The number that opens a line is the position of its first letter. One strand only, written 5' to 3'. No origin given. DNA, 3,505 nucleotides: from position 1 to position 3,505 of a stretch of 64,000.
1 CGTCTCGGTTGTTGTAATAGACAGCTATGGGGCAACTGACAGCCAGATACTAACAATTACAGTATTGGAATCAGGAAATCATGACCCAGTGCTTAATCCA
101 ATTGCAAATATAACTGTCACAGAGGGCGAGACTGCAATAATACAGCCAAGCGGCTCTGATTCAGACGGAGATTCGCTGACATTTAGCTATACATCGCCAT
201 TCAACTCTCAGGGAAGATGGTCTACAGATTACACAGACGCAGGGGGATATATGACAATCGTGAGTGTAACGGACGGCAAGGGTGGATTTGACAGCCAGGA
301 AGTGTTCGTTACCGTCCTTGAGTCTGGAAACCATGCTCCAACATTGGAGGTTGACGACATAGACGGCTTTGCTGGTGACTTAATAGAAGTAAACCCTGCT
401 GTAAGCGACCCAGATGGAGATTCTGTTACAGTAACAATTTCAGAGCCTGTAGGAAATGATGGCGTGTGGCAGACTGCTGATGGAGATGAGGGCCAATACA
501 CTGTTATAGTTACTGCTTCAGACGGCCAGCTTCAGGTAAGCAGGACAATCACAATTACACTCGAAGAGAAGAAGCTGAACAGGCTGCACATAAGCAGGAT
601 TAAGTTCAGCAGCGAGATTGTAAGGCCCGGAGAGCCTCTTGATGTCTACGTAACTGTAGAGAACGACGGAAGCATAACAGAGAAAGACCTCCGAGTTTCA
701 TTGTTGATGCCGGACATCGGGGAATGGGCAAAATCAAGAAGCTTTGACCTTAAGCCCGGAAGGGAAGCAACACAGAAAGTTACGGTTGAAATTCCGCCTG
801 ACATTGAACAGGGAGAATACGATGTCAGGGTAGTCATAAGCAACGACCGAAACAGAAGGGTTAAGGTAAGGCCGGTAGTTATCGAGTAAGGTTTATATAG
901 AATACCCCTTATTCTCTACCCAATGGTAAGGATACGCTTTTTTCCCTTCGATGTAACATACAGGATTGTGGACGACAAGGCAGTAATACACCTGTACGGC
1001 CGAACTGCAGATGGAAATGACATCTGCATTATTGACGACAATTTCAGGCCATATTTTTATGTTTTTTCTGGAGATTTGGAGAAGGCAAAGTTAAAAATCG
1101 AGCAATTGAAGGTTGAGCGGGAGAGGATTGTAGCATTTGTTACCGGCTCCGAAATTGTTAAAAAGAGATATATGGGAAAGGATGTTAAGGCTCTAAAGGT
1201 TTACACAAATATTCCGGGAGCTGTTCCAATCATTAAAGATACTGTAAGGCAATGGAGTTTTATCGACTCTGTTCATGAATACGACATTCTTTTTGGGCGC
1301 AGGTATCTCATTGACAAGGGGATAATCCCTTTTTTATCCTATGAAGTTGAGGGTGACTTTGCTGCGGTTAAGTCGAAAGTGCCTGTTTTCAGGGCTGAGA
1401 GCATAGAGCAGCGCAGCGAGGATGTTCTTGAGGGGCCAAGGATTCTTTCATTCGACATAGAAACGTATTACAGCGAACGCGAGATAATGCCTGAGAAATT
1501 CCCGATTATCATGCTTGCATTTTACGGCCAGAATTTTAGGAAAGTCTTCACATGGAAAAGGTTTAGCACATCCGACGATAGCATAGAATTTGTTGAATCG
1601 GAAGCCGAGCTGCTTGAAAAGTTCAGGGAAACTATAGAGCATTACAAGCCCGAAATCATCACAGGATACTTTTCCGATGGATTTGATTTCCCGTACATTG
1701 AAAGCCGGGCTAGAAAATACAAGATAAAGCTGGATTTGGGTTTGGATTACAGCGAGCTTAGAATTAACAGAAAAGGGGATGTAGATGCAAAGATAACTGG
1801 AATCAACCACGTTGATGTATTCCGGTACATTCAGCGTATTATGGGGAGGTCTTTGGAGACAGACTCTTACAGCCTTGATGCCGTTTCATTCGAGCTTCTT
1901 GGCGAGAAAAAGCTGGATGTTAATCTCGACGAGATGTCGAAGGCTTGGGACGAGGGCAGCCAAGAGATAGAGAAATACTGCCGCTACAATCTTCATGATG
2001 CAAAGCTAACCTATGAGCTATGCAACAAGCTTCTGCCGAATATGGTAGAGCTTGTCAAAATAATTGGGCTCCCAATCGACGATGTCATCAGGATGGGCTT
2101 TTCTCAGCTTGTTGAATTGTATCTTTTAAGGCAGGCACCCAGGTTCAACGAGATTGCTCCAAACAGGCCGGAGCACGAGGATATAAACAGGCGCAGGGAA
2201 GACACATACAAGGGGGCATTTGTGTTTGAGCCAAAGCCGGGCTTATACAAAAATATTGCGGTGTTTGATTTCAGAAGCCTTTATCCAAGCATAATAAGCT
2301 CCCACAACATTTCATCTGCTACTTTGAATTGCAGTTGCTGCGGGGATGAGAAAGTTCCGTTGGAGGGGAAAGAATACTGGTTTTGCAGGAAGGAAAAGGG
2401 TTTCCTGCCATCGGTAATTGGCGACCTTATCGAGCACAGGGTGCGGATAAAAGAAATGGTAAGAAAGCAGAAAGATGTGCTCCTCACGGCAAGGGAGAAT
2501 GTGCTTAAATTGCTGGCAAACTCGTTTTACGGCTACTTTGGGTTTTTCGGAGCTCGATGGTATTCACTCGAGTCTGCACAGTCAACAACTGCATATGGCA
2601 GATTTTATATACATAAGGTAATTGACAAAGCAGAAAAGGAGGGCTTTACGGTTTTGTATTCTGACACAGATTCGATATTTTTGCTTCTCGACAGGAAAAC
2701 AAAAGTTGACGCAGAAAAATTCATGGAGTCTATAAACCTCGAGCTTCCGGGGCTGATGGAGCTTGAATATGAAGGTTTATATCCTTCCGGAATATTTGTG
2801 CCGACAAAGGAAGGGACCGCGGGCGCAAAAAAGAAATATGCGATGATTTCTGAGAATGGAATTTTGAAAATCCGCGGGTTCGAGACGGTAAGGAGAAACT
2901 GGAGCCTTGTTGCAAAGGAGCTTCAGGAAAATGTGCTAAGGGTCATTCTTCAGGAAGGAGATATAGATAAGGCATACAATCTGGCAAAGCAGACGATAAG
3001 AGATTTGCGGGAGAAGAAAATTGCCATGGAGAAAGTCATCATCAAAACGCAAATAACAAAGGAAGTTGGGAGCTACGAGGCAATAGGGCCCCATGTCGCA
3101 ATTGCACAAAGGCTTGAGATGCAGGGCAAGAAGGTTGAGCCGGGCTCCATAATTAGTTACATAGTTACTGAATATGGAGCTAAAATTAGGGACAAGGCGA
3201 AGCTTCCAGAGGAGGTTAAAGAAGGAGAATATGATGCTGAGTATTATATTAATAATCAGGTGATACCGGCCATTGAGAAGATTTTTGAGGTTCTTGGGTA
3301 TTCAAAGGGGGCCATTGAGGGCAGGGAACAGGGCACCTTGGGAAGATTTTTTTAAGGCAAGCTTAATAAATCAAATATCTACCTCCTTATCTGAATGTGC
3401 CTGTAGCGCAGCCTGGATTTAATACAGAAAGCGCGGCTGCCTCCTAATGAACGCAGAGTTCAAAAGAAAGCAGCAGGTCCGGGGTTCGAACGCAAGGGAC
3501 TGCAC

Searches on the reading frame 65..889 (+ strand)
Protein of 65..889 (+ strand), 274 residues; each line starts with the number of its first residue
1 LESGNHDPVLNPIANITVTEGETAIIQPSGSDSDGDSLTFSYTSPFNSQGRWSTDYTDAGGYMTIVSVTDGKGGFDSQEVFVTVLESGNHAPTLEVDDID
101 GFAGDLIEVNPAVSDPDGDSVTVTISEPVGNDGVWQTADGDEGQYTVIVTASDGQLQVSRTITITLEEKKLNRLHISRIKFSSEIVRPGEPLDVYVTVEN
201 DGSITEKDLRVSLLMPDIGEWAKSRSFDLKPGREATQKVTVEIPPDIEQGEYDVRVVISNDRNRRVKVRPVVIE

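Call 42: search_protein_families(library=pfam, proteins=[window:65-889:+])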
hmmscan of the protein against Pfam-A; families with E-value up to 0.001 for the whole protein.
window:65-889:+ (274 aa): 7 families
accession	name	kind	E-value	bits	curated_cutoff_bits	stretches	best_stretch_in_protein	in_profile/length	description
PF17963.7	Big_9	-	2.2e-09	38.5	23.6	1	5-83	1-89/89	Bacterial Ig domain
PF10633.15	NPCBM_assoc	-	4.2e-09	36.9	24.4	1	187-259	2-76/78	NPCBM-associated, NEW3 domain of alpha-galactosidase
PF18911.6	PKD_4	-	9.9e-05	22.8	27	0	5-83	1-84/85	PKD domain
PF07705.17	CARDB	-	0.0002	21.9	22.7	0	180-260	9-85/101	CARDB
PF16116.10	DUF4832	-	0.00022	21.5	29.2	1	173-264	106-203/216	Domain of unknown function (DUF4832)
PF05345.18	He_PIG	-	0.00023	22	24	0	139-166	67-95/96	Putative Ig domain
PF15418.12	DUF4625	-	0.00089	20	27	0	220-258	75-114/131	Domain of unknown function (DUF4625)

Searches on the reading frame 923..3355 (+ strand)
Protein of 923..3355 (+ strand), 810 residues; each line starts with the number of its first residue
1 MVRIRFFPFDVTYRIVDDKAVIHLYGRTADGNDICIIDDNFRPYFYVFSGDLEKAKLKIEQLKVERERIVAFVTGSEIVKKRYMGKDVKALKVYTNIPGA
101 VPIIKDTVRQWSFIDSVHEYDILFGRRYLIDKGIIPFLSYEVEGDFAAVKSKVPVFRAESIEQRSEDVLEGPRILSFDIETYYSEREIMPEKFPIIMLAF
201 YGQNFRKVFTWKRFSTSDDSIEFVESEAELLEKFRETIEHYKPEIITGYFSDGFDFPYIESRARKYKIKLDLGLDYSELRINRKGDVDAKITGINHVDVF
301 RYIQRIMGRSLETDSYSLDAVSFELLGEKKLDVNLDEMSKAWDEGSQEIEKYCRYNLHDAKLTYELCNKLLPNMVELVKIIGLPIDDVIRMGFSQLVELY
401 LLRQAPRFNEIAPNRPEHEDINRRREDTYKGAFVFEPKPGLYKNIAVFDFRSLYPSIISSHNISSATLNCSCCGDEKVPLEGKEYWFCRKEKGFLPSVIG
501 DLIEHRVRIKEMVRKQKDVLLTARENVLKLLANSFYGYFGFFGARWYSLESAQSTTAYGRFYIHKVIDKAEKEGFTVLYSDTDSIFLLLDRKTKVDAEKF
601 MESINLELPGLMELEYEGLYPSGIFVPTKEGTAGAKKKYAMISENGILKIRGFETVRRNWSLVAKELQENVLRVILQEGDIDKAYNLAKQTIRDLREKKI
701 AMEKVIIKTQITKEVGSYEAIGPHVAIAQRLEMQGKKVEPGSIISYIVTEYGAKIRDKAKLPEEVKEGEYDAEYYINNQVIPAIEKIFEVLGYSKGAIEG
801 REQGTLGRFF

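Call 8: find_related_loci(query=window:923-3352:+, collection=genome_contigs, flank=4000)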
Query window:923-3352:+ (810 aa) in genome_contigs; peptide patterns used: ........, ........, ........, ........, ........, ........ (x = any residue, [..] = any of these).
42 stretches matched a pattern; 1 encode a relative of the query (tblastn E <= 1e-3); 1 distinct loci.
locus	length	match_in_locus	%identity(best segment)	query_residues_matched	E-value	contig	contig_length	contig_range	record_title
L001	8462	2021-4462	80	1-810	0e+0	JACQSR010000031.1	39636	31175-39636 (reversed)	MAG: Candidatus Woesearchaeota archaeon isolate NC_groundwater_1390_Ag_S-0.2um_45_88 S_p2_S4_coassembly_k141_3715164, wh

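Call 14: find_encoding_contigs(protein=window:923-3355:+, flank=1500, max_places=6)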
Protein window:923-3355:+ (810 aa): 7 contigs read that carry it; 6 places shown.
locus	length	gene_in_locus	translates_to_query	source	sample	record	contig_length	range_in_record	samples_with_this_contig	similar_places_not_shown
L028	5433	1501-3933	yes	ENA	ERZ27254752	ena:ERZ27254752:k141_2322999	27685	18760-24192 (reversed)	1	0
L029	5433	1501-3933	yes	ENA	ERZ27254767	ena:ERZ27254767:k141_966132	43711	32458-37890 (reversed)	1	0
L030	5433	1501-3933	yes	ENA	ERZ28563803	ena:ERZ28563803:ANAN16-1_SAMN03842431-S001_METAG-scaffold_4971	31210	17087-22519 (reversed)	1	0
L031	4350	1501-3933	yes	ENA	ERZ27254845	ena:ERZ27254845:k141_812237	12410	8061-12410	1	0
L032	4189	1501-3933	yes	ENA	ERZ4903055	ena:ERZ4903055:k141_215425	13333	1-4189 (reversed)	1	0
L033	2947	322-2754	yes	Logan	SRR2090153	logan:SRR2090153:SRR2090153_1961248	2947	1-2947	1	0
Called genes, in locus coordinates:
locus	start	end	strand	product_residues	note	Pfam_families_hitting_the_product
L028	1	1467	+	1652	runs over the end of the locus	?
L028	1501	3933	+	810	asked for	PF03104:DNA_pol_B_exo1, PF10108:DNA_pol_B_exo2, PF00136:DNA_pol_B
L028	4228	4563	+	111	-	-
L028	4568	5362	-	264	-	PF01988:VIT1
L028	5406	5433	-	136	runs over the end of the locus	-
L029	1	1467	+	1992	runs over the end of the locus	PF16656:Pur_ac_phosph_N (weak), PF17892:Cadherin_5, PF17963:Big_9 (weak), PF05345:He_PIG (weak), PF17803:Cadherin_4 (weak), PF05345:He_PIG, PF05345:He_PIG, PF17963:Big_9, +5 more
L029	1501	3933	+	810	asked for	PF03104:DNA_pol_B_exo1, PF10108:DNA_pol_B_exo2, PF00136:DNA_pol_B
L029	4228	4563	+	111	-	-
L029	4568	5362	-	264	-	PF01988:VIT1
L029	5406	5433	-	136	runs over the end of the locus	-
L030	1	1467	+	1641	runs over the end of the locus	PF17892:Cadherin_5, PF17963:Big_9 (weak), PF05345:He_PIG (weak), PF17803:Cadherin_4 (weak), PF17892:Cadherin_5 (weak), PF05345:He_PIG, PF05345:He_PIG, PF17963:Big_9, +6 more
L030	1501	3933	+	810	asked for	PF03104:DNA_pol_B_exo1, PF10108:DNA_pol_B_exo2, PF00136:DNA_pol_B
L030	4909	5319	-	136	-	-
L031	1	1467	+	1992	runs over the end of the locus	PF16656:Pur_ac_phosph_N (weak), PF17892:Cadherin_5, PF17963:Big_9 (weak), PF05345:He_PIG (weak), PF17803:Cadherin_4 (weak), PF05345:He_PIG, PF05345:He_PIG, PF17963:Big_9, +5 more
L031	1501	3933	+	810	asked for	PF03104:DNA_pol_B_exo1, PF10108:DNA_pol_B_exo2, PF00136:DNA_pol_B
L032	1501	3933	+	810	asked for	PF03104:DNA_pol_B_exo1, PF10108:DNA_pol_B_exo2, PF00136:DNA_pol_B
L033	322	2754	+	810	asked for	PF03104:DNA_pol_B_exo1, PF10108:DNA_pol_B_exo2, PF00136:DNA_pol_B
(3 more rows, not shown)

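Call 15: find_homologous_proteins(query=window:923-3352:+, max_evalue=1e-100)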
Query window:923-3352:+ (810 aa): 1969 proteins with E <= 1e-100 among 8000 candidates; the best 120 are listed.
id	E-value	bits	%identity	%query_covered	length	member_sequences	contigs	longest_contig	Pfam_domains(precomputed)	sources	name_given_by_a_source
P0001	0.0e+0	1824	100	100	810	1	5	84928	PF00136.27,PF10108.16,PF03104.26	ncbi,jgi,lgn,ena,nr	ncbi:MAG TPA: DNA-directed DNA polymerase [Candidatus Nanoarchaeia archaeon]|nr:DNA-directed DNA pol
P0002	0.0e+0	1519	80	100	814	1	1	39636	PF00136.27,PF13482.13,PF10108.16,PF03104.26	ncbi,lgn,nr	ncbi:ribonuclease H-like domain-containing protein [Candidatus Woesearchaeota archaeon]|nr:ribonucle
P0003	0.0e+0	1413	74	100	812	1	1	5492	PF00136.27,PF13482.13,PF10108.16,PF03104.26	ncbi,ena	-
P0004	0.0e+0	1394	73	100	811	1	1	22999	PF00136.27,PF13482.13,PF10108.16,PF03104.26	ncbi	ncbi:DNA-directed DNA polymerase [Nanoarchaeota archaeon]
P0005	0.0e+0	1155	62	100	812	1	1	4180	PF00136.27,PF13482.13,PF10108.16,PF03104.26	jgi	jgi:DNA polymerase I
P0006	0.0e+0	1141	61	100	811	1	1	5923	PF00136.27,PF13482.13,PF10108.16,PF03104.26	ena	-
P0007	0.0e+0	1134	61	100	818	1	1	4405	PF00136.27,PF13482.13,PF10108.16,PF03104.26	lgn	-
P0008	0.0e+0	1133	61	100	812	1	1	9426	PF00136.27,PF13482.13,PF10108.16,PF03104.26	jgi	jgi:DNA polymerase I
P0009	0.0e+0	1130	61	100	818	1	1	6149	PF00136.27,PF13482.13,PF10108.16,PF03104.26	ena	-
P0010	0.0e+0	1130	61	100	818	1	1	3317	PF00136.27,PF13482.13,PF10108.16,PF03104.26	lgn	-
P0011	0.0e+0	1128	61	100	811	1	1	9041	PF00136.27,PF03104.26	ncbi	-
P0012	0.0e+0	1128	61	100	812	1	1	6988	PF00136.27,PF13482.13,PF10108.16,PF03104.26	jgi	jgi:DNA polymerase I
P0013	0.0e+0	1125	62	100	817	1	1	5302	PF00136.27,PF13482.13,PF10108.16,PF03104.26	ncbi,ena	-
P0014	0.0e+0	1124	60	100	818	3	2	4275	PF00136.27,PF13482.13,PF03104.26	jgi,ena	-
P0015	0.0e+0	1118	61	100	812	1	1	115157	PF00136.27,PF13482.13,PF10108.16,PF03104.26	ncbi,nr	ncbi:DNA-directed DNA polymerase [Candidatus Woesearchaeota archaeon]|nr:DNA-directed DNA polymerase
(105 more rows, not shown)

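Call 16: find_encoding_contigs(protein=P0003, flank=1500, max_places=2)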
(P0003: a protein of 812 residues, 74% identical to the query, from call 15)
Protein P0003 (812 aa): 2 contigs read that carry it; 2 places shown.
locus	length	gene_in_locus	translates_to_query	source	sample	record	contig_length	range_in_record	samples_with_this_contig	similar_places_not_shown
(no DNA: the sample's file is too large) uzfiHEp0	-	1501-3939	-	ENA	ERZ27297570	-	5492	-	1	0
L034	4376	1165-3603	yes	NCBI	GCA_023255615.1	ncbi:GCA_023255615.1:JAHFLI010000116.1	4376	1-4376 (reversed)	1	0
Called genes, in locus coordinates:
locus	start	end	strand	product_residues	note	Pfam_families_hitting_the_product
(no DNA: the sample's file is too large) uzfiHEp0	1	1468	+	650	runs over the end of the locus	?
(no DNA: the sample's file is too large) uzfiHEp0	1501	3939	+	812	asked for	PF03104:DNA_pol_B_exo1, PF13482:RNase_H_2 (weak), PF10108:DNA_pol_B_exo2 (weak), PF00136:DNA_pol_B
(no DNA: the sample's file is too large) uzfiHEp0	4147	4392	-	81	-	-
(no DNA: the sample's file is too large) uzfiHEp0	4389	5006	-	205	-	?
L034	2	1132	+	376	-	?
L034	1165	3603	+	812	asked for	PF03104:DNA_pol_B_exo1, PF13482:RNase_H_2 (weak), PF10108:DNA_pol_B_exo2 (weak), PF00136:DNA_pol_B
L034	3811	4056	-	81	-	-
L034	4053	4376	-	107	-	?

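Call 17: find_encoding_contigs(protein=P0004, flank=1500, max_places=2)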
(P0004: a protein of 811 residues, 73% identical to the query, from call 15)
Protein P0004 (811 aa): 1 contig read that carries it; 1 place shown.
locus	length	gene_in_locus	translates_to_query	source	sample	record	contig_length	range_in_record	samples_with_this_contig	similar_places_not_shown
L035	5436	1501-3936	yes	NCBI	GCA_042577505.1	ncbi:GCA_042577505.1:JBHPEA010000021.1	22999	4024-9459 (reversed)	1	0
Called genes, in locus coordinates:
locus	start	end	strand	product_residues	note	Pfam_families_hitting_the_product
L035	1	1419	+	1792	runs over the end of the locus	PF16656:Pur_ac_phosph_N, PF05345:He_PIG, PF05345:He_PIG, PF17892:Cadherin_5, PF17963:Big_9, PF05345:He_PIG, PF17892:Cadherin_5, PF17963:Big_9, +15 more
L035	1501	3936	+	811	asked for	PF03104:DNA_pol_B_exo1, PF13482:RNase_H_2 (weak), PF10108:DNA_pol_B_exo2, PF00136:DNA_pol_B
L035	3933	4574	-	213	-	PF11617:Cu-binding_MopE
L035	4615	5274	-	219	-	PF04055:Radical_SAM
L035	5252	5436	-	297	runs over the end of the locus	PF00587:tRNA-synt_2b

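Call 18: find_encoding_contigs(protein=P0008, flank=1500, max_places=2)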
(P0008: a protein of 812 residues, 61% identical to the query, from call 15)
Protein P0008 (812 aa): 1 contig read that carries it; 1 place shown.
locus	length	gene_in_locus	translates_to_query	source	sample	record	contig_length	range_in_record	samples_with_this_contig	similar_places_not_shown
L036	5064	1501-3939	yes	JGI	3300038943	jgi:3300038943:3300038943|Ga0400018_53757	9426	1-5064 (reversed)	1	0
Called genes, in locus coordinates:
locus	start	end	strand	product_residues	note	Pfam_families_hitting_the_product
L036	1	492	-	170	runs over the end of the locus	PF01936:NYN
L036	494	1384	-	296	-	PF00890:FAD_binding_2 (faint), PF01134:GIDA (faint), PF01266:DAO (faint), PF03486:HI0933_like (faint), PF07992:Pyr_redox_2, PF13738:Pyr_redox_3, PF00070:Pyr_redox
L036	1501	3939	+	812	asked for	PF03104:DNA_pol_B_exo1, PF13482:RNase_H_2 (weak), PF10108:DNA_pol_B_exo2 (weak), PF00136:DNA_pol_B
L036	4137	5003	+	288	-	PF01478:Peptidase_A24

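Call 19: find_encoding_contigs(protein=P0015, flank=1500, max_places=2)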
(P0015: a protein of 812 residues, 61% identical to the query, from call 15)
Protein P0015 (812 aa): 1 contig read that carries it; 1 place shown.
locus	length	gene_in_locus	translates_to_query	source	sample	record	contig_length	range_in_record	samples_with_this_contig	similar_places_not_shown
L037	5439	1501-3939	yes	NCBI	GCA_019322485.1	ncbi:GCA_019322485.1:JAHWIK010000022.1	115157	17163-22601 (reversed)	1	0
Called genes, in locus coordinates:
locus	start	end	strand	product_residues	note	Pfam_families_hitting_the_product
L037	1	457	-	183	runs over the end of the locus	PF01936:NYN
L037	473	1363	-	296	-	PF00890:FAD_binding_2 (faint), PF01266:DAO (faint), PF07992:Pyr_redox_2, PF13738:Pyr_redox_3, PF00070:Pyr_redox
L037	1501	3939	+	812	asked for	PF03104:DNA_pol_B_exo1, PF13482:RNase_H_2 (faint), PF10108:DNA_pol_B_exo2 (weak), PF00136:DNA_pol_B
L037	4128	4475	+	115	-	-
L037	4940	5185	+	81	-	PF01191:RNA_pol_Rpb5_C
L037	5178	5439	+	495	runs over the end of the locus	PF04563:RNA_pol_Rpb2_1, PF04561:RNA_pol_Rpb2_2, PF04565:RNA_pol_Rpb2_3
